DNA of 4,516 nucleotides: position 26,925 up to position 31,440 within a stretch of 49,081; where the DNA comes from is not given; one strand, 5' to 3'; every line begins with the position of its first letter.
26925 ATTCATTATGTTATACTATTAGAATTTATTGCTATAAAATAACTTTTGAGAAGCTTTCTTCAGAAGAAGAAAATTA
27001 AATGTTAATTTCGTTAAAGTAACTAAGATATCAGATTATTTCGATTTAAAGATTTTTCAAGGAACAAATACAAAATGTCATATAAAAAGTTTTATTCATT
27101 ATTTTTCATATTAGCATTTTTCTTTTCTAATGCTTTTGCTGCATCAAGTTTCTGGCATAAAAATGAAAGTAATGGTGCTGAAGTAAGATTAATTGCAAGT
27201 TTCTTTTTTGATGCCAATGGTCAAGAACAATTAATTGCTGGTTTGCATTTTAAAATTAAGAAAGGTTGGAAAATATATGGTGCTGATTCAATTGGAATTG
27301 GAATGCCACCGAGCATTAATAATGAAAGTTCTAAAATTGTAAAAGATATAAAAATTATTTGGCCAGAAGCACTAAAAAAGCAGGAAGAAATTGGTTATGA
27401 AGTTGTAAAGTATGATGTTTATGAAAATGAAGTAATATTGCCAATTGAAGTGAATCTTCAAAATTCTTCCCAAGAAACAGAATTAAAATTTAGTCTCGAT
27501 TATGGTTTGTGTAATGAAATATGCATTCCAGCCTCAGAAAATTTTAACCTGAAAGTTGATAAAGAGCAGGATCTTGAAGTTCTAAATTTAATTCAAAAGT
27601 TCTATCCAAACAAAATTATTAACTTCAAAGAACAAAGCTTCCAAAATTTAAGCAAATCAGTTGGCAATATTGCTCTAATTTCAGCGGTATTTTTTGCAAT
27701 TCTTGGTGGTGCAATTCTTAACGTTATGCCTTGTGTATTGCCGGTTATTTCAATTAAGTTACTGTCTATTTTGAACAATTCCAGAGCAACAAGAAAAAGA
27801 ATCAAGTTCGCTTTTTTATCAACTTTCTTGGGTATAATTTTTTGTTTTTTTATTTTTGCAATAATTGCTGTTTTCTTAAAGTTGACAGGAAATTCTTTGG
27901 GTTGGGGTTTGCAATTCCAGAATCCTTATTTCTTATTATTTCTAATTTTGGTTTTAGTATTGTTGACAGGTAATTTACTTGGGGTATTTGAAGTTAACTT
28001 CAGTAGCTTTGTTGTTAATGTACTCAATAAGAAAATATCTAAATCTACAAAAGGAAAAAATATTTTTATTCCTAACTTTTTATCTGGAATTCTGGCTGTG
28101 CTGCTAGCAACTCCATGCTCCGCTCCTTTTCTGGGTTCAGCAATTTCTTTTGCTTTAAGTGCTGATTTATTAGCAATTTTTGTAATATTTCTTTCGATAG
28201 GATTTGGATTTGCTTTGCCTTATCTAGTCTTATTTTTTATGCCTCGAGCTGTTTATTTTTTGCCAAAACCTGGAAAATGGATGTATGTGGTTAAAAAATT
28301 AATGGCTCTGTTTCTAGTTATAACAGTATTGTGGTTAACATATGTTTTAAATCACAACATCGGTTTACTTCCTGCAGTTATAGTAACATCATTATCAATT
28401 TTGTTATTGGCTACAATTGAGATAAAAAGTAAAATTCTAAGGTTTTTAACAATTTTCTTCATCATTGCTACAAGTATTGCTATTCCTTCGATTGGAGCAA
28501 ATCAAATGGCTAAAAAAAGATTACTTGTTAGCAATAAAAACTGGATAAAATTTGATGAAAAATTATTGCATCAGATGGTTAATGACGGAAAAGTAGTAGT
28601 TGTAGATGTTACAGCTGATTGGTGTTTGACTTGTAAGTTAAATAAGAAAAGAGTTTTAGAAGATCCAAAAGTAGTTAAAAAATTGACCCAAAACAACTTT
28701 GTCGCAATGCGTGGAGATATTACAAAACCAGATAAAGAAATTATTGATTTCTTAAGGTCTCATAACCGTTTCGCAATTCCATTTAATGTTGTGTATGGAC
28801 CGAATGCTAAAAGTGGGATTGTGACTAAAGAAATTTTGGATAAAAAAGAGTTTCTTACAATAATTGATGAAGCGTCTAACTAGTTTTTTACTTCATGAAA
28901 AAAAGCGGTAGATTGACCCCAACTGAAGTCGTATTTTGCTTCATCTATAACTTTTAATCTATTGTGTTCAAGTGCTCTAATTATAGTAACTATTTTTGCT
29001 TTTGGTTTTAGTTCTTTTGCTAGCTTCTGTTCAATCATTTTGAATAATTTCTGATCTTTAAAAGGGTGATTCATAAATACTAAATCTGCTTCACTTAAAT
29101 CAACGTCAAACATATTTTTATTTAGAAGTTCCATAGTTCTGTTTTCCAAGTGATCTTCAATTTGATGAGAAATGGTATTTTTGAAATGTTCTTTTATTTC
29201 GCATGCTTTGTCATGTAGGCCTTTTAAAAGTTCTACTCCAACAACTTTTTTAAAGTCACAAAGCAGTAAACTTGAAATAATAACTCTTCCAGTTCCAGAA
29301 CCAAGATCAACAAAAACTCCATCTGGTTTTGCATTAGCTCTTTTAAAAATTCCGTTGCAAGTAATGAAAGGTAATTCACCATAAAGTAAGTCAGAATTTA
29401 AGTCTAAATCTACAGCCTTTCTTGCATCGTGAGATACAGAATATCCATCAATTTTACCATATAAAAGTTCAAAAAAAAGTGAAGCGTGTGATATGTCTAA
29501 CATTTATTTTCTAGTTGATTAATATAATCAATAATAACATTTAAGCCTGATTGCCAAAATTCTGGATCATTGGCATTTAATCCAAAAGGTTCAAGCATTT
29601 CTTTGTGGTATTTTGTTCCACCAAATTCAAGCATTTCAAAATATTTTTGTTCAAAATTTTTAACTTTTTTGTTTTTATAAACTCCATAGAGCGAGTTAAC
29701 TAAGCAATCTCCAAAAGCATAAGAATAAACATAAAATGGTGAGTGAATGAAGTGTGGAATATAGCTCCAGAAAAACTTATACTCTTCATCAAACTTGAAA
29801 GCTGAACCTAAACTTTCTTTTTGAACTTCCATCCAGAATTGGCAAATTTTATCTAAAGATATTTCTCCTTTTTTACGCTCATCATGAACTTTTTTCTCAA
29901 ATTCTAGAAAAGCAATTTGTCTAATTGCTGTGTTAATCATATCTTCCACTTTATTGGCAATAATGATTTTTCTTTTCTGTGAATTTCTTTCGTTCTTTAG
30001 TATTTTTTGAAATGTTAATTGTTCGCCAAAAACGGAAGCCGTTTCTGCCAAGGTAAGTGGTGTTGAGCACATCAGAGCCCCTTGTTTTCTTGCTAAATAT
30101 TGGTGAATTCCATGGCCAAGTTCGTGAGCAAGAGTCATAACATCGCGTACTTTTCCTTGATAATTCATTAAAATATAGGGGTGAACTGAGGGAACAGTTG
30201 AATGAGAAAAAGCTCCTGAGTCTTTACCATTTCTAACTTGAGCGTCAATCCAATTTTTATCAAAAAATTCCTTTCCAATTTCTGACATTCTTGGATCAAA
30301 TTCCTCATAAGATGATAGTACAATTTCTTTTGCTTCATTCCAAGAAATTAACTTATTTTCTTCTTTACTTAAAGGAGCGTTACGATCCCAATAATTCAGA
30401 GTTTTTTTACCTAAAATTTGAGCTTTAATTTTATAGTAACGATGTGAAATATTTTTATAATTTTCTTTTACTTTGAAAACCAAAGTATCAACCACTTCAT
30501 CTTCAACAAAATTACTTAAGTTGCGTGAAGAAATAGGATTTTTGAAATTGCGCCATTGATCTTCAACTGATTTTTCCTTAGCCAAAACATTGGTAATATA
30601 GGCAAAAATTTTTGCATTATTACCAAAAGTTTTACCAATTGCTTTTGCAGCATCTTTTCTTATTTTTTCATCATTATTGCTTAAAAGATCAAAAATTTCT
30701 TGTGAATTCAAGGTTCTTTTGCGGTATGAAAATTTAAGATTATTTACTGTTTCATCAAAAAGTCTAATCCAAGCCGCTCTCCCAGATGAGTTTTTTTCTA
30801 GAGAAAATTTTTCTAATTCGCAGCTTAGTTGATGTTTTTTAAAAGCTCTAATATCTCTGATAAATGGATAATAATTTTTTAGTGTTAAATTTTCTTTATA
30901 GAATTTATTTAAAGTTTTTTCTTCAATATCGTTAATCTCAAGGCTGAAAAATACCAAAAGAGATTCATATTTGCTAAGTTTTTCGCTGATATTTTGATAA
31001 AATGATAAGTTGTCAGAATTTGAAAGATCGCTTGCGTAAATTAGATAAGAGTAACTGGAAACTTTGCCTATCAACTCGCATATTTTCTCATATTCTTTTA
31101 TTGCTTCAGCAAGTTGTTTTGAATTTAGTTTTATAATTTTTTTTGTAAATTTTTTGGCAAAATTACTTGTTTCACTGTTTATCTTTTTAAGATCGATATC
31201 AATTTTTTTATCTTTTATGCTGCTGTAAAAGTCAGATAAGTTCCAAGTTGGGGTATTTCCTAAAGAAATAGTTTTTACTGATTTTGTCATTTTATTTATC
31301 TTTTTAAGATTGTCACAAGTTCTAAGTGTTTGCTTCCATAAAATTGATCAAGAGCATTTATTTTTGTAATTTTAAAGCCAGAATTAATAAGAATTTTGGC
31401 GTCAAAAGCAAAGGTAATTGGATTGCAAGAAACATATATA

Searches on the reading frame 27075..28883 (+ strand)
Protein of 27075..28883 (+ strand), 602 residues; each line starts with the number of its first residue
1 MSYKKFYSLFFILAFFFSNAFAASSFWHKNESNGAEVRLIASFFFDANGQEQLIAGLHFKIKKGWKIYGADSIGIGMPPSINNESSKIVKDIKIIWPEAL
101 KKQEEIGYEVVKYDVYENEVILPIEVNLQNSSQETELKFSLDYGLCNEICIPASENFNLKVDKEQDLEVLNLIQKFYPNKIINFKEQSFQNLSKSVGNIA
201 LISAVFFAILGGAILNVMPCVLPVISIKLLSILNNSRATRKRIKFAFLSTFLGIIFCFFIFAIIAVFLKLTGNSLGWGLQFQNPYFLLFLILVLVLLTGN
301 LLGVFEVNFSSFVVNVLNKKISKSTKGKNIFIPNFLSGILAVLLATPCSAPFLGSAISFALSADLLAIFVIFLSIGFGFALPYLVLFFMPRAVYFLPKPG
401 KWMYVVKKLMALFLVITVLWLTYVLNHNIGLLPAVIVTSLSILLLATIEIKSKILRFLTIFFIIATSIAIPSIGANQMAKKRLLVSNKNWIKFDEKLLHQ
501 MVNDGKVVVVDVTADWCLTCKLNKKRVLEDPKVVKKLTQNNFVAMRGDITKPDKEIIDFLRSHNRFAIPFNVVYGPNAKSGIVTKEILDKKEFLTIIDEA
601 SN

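Call 77: search_protein_families(library=pfam, max_evalue=0.00001, proteins=[window:27075-28883:+])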
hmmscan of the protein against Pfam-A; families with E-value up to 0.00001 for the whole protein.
window:27075-28883:+ (602 aa): 3 families
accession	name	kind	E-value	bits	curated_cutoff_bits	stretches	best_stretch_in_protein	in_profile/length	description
PF02683.22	DsbD_TM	-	7.8e-19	68.3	27.1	1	205-422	5-215/219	Cytochrome C biogenesis protein transmembrane domain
PF13899.12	Thioredoxin_7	-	2.6e-13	50.3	27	1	493-576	6-83/83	Thioredoxin-like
PF11412.14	DsbD_N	-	2.8e-13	50.4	25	1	43-157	11-114/119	Thiol:disulfide interchange protein DsbD, N-terminal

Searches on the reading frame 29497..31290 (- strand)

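Call 77: search_protein_families(library=pfam, max_evalue=0.00001, proteins=[window:29497-31290:-])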
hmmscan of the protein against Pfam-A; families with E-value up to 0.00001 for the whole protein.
window:29497-31290:- (597 aa): 2 families
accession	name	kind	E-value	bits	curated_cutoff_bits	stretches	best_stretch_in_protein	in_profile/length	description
PF01432.26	Peptidase_M3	-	7e-46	157.9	27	1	202-583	2-455/457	Peptidase family M3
PF08439.15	Peptidase_M3_N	-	2.3e-15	57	25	1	118-187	1-70/70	Oligopeptidase F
